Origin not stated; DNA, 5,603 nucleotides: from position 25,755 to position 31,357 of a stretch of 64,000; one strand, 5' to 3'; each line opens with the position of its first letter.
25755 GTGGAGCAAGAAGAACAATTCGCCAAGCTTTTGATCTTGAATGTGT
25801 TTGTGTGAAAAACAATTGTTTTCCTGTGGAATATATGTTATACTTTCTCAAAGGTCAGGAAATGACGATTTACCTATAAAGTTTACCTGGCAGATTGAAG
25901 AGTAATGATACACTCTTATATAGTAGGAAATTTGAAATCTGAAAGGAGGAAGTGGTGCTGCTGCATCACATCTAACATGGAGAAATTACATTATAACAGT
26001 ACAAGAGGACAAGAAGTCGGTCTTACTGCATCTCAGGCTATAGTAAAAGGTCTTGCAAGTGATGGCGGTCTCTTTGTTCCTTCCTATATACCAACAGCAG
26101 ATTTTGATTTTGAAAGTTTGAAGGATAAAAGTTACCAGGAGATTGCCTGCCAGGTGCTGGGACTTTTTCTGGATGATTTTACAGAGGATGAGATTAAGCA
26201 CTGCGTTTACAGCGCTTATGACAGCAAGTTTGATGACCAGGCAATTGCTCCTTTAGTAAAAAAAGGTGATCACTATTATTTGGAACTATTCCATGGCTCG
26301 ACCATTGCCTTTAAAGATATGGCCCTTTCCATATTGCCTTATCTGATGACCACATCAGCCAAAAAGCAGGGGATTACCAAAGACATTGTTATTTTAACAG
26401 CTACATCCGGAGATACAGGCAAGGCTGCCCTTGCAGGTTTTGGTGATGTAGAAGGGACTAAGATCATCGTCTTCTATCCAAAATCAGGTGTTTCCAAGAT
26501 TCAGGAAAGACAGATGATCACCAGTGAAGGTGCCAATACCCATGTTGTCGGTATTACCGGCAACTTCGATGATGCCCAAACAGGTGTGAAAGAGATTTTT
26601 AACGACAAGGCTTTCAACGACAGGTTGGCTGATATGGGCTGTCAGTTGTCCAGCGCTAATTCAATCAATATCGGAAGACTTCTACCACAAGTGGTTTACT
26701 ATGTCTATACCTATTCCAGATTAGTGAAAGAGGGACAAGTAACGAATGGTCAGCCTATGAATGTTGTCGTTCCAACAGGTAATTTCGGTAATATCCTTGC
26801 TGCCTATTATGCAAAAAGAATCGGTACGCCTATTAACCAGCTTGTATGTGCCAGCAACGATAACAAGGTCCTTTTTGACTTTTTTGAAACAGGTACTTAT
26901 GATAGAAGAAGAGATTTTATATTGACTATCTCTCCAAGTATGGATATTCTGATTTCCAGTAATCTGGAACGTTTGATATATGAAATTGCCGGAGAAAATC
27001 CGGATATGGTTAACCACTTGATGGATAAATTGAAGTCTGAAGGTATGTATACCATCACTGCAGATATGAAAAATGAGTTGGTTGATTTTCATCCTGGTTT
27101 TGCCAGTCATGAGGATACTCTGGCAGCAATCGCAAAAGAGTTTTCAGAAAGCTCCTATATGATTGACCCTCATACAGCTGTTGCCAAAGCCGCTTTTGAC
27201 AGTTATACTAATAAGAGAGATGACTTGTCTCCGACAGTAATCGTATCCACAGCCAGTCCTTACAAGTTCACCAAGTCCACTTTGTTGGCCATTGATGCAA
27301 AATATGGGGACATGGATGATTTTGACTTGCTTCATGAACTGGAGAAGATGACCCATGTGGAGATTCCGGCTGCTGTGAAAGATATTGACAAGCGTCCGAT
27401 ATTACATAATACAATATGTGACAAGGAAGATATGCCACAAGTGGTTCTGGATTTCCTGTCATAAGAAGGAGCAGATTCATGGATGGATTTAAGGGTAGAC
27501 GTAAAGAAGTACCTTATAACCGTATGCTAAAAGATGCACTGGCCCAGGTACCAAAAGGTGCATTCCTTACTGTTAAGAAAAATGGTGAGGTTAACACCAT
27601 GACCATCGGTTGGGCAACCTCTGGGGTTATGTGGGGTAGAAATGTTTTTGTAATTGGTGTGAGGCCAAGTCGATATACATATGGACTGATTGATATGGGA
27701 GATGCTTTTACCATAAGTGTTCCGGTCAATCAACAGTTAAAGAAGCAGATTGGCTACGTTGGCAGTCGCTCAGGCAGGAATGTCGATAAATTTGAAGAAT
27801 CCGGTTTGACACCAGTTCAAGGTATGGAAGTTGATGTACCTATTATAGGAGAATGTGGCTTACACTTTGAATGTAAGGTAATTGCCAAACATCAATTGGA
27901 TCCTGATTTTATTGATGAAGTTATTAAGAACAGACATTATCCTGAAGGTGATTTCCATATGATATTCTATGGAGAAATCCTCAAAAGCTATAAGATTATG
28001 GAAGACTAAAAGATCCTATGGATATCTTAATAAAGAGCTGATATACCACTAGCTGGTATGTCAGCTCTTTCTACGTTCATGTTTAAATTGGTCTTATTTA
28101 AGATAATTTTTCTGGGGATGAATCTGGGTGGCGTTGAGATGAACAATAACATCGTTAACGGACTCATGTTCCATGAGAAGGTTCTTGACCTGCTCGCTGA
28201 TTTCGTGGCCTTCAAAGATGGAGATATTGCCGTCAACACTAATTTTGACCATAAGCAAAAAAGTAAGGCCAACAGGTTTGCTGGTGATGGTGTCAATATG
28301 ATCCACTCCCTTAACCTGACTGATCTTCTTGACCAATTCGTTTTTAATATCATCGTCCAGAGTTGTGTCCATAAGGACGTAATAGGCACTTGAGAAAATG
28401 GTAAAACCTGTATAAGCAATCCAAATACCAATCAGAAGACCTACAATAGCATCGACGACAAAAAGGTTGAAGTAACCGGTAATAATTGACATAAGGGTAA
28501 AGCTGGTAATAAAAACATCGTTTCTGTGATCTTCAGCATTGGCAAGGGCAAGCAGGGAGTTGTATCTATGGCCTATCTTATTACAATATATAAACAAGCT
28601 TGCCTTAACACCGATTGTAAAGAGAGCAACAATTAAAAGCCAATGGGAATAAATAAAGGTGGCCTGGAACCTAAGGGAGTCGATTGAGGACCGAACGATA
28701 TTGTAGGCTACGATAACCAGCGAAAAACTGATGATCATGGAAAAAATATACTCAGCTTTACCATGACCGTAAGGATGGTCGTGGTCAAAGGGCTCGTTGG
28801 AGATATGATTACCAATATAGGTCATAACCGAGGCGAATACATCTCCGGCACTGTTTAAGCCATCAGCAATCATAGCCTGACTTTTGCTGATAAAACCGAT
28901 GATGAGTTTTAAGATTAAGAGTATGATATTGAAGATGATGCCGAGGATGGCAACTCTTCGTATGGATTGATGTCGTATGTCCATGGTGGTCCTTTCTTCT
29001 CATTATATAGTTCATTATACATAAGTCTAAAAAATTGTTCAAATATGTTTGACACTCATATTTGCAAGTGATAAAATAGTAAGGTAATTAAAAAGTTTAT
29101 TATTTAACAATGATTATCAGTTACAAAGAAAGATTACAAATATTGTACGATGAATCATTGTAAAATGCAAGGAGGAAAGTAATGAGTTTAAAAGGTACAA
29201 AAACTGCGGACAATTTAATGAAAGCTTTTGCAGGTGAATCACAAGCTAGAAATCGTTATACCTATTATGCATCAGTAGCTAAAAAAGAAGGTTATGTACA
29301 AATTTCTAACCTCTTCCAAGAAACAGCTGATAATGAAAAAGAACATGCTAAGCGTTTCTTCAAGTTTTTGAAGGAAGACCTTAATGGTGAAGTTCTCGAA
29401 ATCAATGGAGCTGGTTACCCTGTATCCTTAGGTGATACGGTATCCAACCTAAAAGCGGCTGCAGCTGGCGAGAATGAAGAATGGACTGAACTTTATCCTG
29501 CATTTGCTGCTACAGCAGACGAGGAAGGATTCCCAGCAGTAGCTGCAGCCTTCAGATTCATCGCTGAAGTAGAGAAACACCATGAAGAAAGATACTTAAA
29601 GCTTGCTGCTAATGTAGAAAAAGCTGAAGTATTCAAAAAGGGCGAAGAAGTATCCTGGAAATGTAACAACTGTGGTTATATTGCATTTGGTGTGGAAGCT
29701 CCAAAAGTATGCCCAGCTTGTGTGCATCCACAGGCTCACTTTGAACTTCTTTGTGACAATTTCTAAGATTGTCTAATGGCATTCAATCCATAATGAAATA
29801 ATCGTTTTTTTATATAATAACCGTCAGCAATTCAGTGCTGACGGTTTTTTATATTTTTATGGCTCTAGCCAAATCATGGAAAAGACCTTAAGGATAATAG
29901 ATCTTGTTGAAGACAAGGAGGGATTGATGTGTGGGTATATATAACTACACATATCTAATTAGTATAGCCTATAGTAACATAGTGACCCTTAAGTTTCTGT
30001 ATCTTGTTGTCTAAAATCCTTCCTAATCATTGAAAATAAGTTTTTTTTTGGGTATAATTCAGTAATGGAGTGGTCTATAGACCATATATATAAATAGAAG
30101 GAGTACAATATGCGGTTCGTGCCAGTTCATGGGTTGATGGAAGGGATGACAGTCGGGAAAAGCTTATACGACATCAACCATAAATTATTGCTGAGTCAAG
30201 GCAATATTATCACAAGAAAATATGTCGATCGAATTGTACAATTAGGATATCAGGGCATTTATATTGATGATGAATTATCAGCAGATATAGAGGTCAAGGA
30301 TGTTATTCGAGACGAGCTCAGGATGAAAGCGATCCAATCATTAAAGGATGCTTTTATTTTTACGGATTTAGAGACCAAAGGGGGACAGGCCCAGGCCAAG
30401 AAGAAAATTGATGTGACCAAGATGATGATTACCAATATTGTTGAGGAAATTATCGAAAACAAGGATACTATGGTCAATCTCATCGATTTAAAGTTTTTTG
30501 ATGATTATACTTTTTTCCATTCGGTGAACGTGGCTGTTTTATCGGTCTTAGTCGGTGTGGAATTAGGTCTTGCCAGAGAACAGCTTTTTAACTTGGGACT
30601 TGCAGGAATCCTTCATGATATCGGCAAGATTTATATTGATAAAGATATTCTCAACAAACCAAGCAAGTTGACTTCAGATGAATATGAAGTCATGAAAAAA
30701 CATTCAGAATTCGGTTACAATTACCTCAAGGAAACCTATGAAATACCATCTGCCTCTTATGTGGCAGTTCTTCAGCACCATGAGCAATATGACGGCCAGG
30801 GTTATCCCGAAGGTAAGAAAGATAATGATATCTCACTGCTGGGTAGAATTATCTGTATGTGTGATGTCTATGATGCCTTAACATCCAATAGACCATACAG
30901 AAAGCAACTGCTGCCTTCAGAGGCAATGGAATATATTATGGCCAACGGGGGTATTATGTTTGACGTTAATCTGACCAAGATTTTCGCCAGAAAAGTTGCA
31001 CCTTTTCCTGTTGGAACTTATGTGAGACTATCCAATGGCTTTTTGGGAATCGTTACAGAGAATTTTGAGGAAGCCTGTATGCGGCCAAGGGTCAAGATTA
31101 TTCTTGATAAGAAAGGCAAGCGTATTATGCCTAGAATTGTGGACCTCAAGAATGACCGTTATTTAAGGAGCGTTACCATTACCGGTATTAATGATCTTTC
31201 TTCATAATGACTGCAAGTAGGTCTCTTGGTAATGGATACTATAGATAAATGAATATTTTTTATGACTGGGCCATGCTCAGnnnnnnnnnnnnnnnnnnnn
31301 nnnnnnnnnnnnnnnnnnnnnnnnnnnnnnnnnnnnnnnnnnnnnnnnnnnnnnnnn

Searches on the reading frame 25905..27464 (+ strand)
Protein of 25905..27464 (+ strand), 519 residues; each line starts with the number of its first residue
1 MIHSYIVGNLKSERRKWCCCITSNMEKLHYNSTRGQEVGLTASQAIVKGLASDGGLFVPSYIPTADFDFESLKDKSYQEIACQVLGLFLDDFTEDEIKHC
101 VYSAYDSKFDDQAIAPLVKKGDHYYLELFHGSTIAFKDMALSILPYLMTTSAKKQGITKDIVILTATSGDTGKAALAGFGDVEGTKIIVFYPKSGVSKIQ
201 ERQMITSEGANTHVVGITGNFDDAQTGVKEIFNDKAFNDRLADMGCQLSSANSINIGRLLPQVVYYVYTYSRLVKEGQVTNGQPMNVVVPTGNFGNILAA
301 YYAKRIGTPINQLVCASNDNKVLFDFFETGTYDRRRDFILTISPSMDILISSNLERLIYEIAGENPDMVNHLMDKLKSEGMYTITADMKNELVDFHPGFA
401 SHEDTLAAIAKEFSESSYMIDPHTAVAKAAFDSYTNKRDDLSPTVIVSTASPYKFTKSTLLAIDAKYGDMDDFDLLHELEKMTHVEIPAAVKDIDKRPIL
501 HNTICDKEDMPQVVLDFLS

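Call 55: search_protein_families(library=pfam, proteins=[window:25905-27464:+], max_evalue=0.00001)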
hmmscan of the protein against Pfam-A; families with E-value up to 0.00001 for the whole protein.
window:25905-27464:+ (519 aa): 3 families
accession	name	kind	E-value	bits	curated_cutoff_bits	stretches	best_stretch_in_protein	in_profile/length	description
PF14821.11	Thr_synth_N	-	8.1e-23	80.8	25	1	29-105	1-79/79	Threonine synthase N terminus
PF00291.31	PALP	-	4.1e-15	56.3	35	1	127-447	29-290/295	Pyridoxal-phosphate dependent enzyme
PF24857.1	THR4_C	-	5.7e-07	30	27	1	424-496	1-73/85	Threonine synthase, C-terminal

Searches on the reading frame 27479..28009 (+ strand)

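Call 55: search_protein_families(library=pfam, proteins=[window:27479-28009:+], max_evalue=0.00001)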
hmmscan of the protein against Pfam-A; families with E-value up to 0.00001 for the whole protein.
window:27479-28009:+ (176 aa): 1 family
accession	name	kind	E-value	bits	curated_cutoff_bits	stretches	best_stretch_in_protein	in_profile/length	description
PF01613.24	Flavin_Reduct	-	1.5e-16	61.3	27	1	29-168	10-129/153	Flavin reductase like domain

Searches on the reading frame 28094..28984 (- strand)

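Call 55: search_protein_families(library=pfam, proteins=[window:28094-28984:-], max_evalue=0.00001)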
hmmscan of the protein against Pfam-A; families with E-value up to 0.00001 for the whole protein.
window:28094-28984:- (296 aa): 2 families
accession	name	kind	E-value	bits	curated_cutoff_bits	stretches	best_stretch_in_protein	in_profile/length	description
PF01545.26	Cation_efflux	-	3.2e-38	132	26.6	1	13-205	2-198/198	Cation efflux family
PF16916.11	ZT_dimer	-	9.4e-11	42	26.7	1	209-284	1-76/78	Dimerisation domain of Zinc Transporter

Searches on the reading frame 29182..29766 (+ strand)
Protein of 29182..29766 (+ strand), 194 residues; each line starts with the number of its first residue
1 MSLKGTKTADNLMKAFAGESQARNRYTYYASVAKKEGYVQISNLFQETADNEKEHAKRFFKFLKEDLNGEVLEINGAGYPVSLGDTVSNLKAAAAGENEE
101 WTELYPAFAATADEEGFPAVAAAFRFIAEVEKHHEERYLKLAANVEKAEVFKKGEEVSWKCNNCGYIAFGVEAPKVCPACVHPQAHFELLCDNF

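Call 56: search_protein_families(library=pfam, proteins=[window:29182-29766:+], max_evalue=0.00001)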
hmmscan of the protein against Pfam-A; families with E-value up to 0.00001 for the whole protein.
window:29182-29766:+ (194 aa): 3 families
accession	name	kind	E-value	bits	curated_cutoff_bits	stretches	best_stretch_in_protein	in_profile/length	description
PF02915.23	Rubrerythrin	-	2e-32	112.9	22.8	1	10-141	1-136/137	Rubrerythrin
PF21349.2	RUBY_RBDX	-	4.3e-12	45.7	26.5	1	159-188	1-30/30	Rubrerythrin, rubredoxin-like domain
PF00210.30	Ferritin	-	8.6e-10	39.1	24.5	1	10-144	2-138/142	Ferritin-like domain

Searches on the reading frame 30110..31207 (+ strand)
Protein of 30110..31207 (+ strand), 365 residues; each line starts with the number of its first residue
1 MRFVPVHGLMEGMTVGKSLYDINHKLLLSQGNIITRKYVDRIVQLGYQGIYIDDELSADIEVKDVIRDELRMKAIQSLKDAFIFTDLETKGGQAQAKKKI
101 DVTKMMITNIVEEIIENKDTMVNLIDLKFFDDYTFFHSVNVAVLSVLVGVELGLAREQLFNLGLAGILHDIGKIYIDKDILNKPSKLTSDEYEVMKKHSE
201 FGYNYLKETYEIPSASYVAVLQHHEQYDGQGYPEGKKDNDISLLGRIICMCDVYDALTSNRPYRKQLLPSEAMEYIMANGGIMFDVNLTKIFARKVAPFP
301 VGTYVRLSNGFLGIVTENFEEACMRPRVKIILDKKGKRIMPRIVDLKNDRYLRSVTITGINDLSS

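Call 56: search_protein_families(library=pfam, proteins=[window:30110-31207:+], max_evalue=0.00001)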
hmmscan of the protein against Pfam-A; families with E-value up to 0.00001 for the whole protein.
window:30110-31207:+ (365 aa): 2 families
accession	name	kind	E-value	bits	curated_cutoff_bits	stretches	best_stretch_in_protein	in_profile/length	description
PF13487.12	HD_5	-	3.9e-28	98.7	27.2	1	140-287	20-169/170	HD domain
PF01966.28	HD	-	5.4e-17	62.6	22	1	135-256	2-115/116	HD domain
